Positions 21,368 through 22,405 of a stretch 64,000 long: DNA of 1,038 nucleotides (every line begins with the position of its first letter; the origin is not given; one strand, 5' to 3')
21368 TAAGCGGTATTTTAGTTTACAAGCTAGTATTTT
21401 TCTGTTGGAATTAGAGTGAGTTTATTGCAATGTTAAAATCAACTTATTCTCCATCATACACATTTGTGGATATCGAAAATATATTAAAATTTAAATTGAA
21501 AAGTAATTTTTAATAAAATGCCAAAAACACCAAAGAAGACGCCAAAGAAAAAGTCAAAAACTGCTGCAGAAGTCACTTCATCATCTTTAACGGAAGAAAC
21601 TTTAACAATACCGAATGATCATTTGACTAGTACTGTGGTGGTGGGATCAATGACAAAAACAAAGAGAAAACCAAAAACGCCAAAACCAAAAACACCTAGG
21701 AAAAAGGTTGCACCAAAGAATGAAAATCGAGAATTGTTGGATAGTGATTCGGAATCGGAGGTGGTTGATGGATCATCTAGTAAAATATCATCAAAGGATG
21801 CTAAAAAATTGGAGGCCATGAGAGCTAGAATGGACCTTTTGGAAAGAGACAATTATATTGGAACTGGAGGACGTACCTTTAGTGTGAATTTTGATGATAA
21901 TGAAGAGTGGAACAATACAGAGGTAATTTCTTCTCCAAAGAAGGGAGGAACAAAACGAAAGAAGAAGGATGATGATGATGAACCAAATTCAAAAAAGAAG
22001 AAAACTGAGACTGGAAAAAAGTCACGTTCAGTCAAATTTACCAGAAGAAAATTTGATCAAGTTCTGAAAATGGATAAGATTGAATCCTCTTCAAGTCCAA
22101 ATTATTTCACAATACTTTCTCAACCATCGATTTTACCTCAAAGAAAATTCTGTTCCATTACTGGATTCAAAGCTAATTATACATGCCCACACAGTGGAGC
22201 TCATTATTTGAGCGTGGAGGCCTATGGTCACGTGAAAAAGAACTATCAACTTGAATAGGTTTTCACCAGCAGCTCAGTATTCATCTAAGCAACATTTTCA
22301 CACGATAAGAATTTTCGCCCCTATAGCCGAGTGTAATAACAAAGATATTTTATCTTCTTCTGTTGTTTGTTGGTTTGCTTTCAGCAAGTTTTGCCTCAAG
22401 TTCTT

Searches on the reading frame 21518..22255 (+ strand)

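Call 35: search_protein_families(library=pfam, proteins=[window:21518-22255:+], max_evalue=0.00001)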
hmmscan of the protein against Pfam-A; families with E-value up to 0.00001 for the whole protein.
window:21518-22255:+ (246 aa): 1 family
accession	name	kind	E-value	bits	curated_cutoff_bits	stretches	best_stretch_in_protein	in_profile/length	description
PF08265.16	YL1_C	-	5.3e-08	32.9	22.6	1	212-237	2-27/29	YL1 nuclear protein C-terminal domain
